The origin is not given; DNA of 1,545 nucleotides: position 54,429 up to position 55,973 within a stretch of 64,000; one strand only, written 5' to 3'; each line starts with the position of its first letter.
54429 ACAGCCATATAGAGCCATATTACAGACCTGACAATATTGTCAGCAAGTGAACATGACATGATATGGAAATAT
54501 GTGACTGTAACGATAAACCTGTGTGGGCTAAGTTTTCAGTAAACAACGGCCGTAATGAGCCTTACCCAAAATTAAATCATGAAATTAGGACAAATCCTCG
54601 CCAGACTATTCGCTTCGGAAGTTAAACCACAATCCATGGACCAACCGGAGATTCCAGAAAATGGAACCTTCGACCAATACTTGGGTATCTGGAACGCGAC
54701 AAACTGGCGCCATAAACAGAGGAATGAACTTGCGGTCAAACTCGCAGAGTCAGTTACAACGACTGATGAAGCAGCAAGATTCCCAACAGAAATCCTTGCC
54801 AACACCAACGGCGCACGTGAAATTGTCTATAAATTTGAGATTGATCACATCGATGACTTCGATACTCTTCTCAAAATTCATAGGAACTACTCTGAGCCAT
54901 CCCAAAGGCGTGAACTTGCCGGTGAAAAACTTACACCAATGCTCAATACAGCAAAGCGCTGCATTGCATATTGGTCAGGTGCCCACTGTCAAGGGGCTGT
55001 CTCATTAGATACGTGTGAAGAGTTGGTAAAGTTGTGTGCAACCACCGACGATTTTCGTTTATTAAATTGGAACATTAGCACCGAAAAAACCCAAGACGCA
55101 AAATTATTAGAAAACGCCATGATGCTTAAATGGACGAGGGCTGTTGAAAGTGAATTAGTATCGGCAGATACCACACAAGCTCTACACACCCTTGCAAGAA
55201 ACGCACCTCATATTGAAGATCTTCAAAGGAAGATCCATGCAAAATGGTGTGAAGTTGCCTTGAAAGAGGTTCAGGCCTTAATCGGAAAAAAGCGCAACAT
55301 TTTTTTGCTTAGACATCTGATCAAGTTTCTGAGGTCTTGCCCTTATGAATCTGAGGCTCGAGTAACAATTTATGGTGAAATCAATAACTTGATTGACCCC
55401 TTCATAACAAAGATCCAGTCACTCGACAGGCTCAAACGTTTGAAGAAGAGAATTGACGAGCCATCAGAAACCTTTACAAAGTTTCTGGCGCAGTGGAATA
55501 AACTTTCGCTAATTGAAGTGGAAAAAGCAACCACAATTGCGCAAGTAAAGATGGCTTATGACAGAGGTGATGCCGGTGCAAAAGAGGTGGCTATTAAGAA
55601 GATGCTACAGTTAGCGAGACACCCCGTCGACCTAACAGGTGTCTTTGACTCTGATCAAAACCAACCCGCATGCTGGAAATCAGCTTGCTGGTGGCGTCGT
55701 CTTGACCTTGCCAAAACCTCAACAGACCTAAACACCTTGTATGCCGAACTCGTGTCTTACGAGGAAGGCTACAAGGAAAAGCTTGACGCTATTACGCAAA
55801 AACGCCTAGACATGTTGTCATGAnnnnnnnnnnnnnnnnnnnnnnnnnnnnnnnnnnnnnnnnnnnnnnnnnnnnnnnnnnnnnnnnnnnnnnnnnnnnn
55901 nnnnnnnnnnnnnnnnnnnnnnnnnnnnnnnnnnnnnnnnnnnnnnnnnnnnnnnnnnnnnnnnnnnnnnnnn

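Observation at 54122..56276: Orphan two-gene operon with perfect consensus promoter, ~260-nt structured leader and 4-nt translational coupling, preceded by paired perfect hairpins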

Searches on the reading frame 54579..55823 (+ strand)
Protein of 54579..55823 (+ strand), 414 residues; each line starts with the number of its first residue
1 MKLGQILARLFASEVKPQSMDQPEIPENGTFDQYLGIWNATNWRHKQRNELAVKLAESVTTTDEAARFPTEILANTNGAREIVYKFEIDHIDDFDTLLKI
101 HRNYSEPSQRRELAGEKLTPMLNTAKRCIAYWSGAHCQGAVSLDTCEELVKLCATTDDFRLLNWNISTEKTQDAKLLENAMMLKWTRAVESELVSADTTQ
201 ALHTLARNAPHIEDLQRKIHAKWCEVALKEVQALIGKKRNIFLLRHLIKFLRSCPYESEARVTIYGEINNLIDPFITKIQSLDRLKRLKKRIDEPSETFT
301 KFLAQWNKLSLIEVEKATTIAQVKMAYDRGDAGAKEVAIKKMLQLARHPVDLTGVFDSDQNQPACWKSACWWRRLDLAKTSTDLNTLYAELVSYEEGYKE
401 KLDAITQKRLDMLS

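Call 4: search_protein_families(library=pfam, proteins=[window:54579-55823:+], max_evalue=0.1)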
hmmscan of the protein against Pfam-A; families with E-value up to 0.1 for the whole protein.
window:54579-55823:+ (414 aa): 0 families

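Call 6: search_protein_families(library=phrogs, proteins=[window:54579-55823:+], max_evalue=1)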
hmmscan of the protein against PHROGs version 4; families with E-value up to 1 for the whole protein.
window:54579-55823:+ (414 aa): 2 families
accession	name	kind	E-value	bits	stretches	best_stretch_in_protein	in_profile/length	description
phrog_31388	-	unknown function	0.074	13.8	1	155-174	17-36/44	-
phrog_23732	-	unknown function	0.16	12.7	1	339-374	47-81/176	-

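Call 7: search_protein_families(library=padloc, proteins=[window:54579-55823:+], max_evalue=1)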
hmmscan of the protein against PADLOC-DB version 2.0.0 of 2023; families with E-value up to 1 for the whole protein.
window:54579-55823:+ (414 aa): 0 families

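Call 8: search_protein_families(library=ncbifam, proteins=[window:54579-55823:+], max_evalue=1)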
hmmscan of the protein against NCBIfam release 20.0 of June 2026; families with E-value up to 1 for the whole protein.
window:54579-55823:+ (414 aa): 0 families

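Call 10: find_homologous_proteins(query=window:54579-55823:+, max_evalue=0.001)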
Query window:54579-55823:+ (414 aa): 1 proteins with E <= 0.001 among 3914 candidates.
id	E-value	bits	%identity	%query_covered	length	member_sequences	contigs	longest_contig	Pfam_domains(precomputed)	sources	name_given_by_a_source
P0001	9.1e-265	896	100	95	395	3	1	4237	-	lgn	-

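Call 13: find_encoding_contigs(protein=P0001, flank=10000, max_places=10)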
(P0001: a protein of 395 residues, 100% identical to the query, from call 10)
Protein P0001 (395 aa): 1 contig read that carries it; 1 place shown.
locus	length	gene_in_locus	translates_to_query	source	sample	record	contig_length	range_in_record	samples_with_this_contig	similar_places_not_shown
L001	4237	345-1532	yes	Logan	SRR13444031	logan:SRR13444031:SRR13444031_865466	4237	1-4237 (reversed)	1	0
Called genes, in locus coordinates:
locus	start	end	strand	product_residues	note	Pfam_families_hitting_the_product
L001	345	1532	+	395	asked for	-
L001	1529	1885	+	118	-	-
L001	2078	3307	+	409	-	PF07690:MFS_1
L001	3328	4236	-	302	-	?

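Call 27: search_protein_representatives(protein=window:54579-55823:+)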
Query: 414 residues. Proteins with E-value up to 0.001 (for the whole library): 15; up to 1e-10: 3; up to 1e-30: 2. The best 15 are listed.
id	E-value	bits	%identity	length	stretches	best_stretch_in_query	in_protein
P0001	2.9e-265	895.7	100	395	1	20-414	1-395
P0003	1.9e-40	155.5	34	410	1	16-413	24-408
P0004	2.5e-12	62.9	34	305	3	300-350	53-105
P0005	5.9e-10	55.1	41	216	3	302-345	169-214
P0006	6.9e-09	51.6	36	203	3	274-331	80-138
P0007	7.8e-08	48.1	37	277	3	296-347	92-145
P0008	1.0e-07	47.7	30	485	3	275-389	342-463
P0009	1.7e-07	47.0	39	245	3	300-359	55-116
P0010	1.8e-06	43.6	31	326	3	258-335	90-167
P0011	3.9e-06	42.5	32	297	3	244-329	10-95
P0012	6.0e-06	41.9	27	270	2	276-364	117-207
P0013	2.6e-04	36.5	44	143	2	304-338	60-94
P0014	3.6e-04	36.1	45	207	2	294-359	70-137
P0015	3.6e-04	36.0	29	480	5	258-343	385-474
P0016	5.0e-04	35.6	35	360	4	302-347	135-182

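Call 30: search_protein_families(library=pfam, proteins=[P0003, P0004, P0005, P0007, P0008, P0010, P0011, P0015, P0016], max_evalue=1)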
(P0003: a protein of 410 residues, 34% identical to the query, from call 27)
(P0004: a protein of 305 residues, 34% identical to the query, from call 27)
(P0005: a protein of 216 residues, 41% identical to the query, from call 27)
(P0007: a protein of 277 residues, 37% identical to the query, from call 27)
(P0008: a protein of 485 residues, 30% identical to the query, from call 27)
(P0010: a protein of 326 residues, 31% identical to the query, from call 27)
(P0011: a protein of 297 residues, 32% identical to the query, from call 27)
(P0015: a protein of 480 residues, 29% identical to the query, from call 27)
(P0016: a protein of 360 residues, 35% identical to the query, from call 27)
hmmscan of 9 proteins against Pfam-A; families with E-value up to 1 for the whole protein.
P0003 (410 aa): 0 families

P0004 (305 aa): 7 families
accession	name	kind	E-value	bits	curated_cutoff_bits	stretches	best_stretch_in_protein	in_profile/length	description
PF03417.21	AAT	-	0.00089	19.4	23.2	1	162-216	76-130/225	Acyl-coenzyme A:6-aminopenicillanic acid acyl-transferase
PF14559.12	TPR_19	-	0.095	13.5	25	0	141-182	10-50/68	Tetratricopeptide repeat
PF17573.8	GA-like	-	0.23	11.8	25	0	199-215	27-43/50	GA-like domain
PF24718.1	HTH_73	-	0.28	11.5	27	0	209-232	4-27/71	HTH-like domain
PF04316.19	FlgM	-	0.37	11.5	25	0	139-168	9-38/55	Anti-sigma-28 factor, FlgM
PF00226.36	DnaJ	-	0.45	11.1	27.8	0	65-82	6-23/63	DnaJ domain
PF11483.13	DUF3209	-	0.5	11.3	25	0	183-221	24-61/124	Protein of unknown function (DUF3209)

P0005 (216 aa): 7 families
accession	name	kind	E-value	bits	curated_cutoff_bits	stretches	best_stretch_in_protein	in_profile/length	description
PF23043.1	SH3-B_UBE2O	-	0.0034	18.1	22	1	152-189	20-57/70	UBE2O, SH3-B domain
PF11208.13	DUF2992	-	0.0072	17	23.8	0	182-214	17-49/132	Protein of unknown function (DUF2992)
PF22981.1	RM2_Med14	-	0.01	16.1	27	0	163-197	15-49/80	Mediator of RNA polymerase II transcription subunit 14, RM2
PF02296.22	Alpha_adaptin_C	-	0.035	14.7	25.4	0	140-165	14-39/113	Alpha adaptin AP2, C-terminal domain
PF14970.11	TEDC1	-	0.092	13.4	27.4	0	64-102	84-122/169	Tubulin epsilon and delta complex protein 1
PF24591.1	Phage_YunG-like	-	0.11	12.7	27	1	78-114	55-96/99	Phage YunG-like protein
PF18321.7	3HCDH_RFF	-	0.28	12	23.6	0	57-81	31-55/69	3-hydroxybutyryl-CoA dehydrogenase reduced Rossmann-fold domain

P0007 (277 aa): 3 families
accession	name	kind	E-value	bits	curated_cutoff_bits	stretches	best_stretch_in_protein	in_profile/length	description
PF09261.16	Alpha-mann_mid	-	0.00043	20.8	31.1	1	47-154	2-89/96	Alpha mannosidase middle domain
PF08815.15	Nuc_rec_co-act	-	0.084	13.2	27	0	200-216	21-37/49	Nuclear receptor coactivator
PF12409.13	P5-ATPase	-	0.086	13.4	22.7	0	178-228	43-93/125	P5-type ATPase cation transporter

P0008 (485 aa): 5 families
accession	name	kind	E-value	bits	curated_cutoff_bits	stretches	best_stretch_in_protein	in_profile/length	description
PF10635.14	DisA-linker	-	0.019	15.2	25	0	197-223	27-53/142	DisA bacterial checkpoint controller linker region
PF10621.14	FpoO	-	0.038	14.7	25.2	0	224-291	22-85/110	F420H2 dehydrogenase subunit FpoO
PF02800.25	Gp_dh_C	-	0.043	13.8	24.4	0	206-229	92-112/158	Glyceraldehyde 3-phosphate dehydrogenase, C-terminal domain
PF21503.2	Sas-6_helical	-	0.065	13.8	27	1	131-150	18-37/37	Centriolar protein SAS, helical domain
PF17573.8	GA-like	-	0.2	12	25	0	381-397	28-44/50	GA-like domain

P0010 (326 aa): 8 families
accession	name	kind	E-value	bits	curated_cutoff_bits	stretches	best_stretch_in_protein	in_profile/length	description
PF17573.8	GA-like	-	0.00058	20.1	25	0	212-233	26-47/50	GA-like domain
PF18051.6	RPN1_C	-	0.0057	17.1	26.1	0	271-292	24-45/54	26S proteasome non-ATPase regulatory subunit RPN1 C-terminal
PF02745.20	MCR_alpha_N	-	0.02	14.6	27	1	3-39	31-68/269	Methyl-coenzyme M reductase alpha subunit, N-terminal domain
PF00240.29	ubiquitin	-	0.022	15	25.4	0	34-63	11-40/72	Ubiquitin family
PF23043.1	SH3-B_UBE2O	-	0.03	15.1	22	1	8-31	45-68/70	UBE2O, SH3-B domain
PF07275.16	ArdA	-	0.031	15.3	27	0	178-261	17-98/155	Antirestriction protein (ArdA)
PF20317.4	HTH_60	-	0.091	13.5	24.1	0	7-38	3-34/140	Helix-turn-helix domain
PF13661.12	2OG-FeII_Oxy_4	-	0.1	13.5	27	0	132-162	58-88/98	2OG-Fe(II) oxygenase superfamily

P0011 (297 aa): 2 families
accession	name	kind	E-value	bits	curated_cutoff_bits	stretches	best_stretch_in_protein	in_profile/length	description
PF17414.8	MatP_C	-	0.06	14.1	24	0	242-271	1-30/60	MatP C-terminal ribbon-helix-helix domain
PF02800.25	Gp_dh_C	-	0.27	11.2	24.4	0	79-109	92-122/158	Glyceraldehyde 3-phosphate dehydrogenase, C-terminal domain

P0015 (480 aa): 0 families

P0016 (360 aa): 5 families
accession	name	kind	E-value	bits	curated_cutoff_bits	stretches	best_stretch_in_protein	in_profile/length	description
PF11148.14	DUF2922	-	0.00018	21.8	25.5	1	240-262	13-35/69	Protein of unknown function (DUF2922)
PF15264.11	TSSC4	-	0.0083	16.8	27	0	294-325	64-91/124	Tumour suppressing sub-chromosomal transferable candidate 4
PF09261.16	Alpha-mann_mid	-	0.054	14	31.1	0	128-163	39-74/96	Alpha mannosidase middle domain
PF20411.3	DUF6697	-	0.096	13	23.9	0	104-181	93-167/177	Domain of unknown function (DUF6697)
PF02936.19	COX4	-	0.54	10.7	26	0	231-255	29-53/138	Cytochrome c oxidase subunit IV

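Call 31: find_encoding_contigs(protein=P0003, flank=10000, max_places=6)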
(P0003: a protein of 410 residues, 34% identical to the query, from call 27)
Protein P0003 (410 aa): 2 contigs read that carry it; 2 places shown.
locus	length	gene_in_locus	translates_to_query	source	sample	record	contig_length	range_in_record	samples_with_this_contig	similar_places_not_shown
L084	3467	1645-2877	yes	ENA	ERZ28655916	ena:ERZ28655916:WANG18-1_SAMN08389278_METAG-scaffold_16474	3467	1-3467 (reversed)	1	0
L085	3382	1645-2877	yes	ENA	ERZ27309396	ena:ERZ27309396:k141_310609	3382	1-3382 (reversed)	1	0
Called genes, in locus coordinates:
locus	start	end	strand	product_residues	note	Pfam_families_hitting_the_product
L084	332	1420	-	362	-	PF01926:MMR_HSR1, PF02421:FeoB_N (weak), PF06071:YchF-GTPase_C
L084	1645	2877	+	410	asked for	-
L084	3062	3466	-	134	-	?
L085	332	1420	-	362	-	PF01926:MMR_HSR1, PF02421:FeoB_N (weak), PF06071:YchF-GTPase_C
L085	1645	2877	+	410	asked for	-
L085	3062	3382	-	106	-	?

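Call 32: predict_structure(protein=window:54579-55823:+)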
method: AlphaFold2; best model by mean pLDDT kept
length: 414 residues; sequences in the alignment: 1
mean_pLDDT: 53.8   pTM: 0.28
mean pLDDT of the five models: 53.8, 52.1, 42.0, 35.7, 33.8
residues with pLDDT >= 90: 0; 70-90: 61; 50-70: 166; < 50: 187
segments of 3 or more residues with pLDDT < 50: 3-20, 134-144, 146-151, 155-180, 238-240, 257-260, 275-282, 291-317, 323-327, 342-385, 390-414
pLDDT, mean of each block of 10 residues (from residue 1): 45 40 74 84 75 86 77 75 70 58 55 59 56 46 44 48 39 46 57 67 65 63 66 55 55 52 55 48 48 43 34 48 49 51 42 29 35 42 48 46 39 31
secondary structure, 60 per line:
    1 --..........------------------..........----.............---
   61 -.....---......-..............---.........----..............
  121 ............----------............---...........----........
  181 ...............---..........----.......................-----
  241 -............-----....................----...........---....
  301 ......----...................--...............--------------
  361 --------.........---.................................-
elements in order: H3-12 H31-40 H45-57 H62-66 H70-75 H77-90 H94-102 H107-132 H143-154 H158-168 H173-195 H199-208 H213-235 H242-253 H259-278 H283-293 H297-306 H311-329 H332-346 H369-377 H381-413

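Call 39: find_encoding_contigs(protein=P0004, flank=6000, max_places=3)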
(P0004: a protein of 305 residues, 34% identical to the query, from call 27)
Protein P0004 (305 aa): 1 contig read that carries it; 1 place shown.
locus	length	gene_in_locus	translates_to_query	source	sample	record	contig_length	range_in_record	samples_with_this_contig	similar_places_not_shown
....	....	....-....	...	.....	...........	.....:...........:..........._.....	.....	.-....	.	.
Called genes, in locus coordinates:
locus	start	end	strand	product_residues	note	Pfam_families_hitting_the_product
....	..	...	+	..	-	-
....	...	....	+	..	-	-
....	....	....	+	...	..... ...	-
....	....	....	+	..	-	-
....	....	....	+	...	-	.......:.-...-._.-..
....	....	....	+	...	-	-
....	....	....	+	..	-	-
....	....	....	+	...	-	-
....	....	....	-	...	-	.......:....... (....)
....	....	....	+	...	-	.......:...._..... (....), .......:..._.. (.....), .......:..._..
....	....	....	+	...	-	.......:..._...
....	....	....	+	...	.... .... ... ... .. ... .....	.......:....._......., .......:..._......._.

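Call 40: find_encoding_contigs(protein=P0008, flank=6000, max_places=3)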
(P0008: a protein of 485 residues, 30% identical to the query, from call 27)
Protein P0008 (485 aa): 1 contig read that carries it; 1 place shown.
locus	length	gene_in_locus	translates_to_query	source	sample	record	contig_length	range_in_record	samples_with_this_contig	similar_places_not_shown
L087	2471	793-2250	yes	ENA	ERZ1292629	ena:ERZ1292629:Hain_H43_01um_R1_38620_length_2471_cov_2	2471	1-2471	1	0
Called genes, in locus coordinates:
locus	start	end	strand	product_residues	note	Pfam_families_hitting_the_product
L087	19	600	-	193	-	-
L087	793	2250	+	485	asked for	-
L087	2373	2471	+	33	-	?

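Call 41: find_encoding_contigs(protein=P0006, flank=6000, max_places=3)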
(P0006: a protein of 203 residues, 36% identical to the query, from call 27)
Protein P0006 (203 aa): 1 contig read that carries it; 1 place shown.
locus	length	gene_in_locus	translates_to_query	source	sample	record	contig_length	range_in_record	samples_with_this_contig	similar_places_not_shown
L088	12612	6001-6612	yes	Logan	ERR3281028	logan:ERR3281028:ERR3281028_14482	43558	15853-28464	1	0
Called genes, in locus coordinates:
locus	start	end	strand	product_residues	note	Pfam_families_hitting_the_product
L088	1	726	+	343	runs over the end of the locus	PF00022:Actin, PF06723:MreB_Mbl, PF00012:HSP70 (weak), PF14450:FtsA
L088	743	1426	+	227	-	PF04085:MreC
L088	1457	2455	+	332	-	PF01926:MMR_HSR1, PF02421:FeoB_N, PF06071:YchF-GTPase_C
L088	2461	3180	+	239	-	PF02616:SMC_ScpA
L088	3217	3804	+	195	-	PF04079:SMC_ScpB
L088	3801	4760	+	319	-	PF00768:Peptidase_S11, PF13354:Beta-lactamase2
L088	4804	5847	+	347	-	PF00953:Glycos_transf_4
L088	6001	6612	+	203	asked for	-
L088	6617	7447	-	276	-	PF00551:Formyl_trans_N, PF02911:Formyl_trans_C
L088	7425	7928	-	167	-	PF01327:Pep_deformylase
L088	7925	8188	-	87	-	-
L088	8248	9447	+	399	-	PF22694:CtpB_N-like (weak), PF00595:PDZ, PF13180:PDZ_2, PF17820:PDZ_6, PF03572:Peptidase_S41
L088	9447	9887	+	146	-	PF01281:Ribosomal_L9_N, PF03948:Ribosomal_L9_C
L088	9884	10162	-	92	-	PF01016:Ribosomal_L27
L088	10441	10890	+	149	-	-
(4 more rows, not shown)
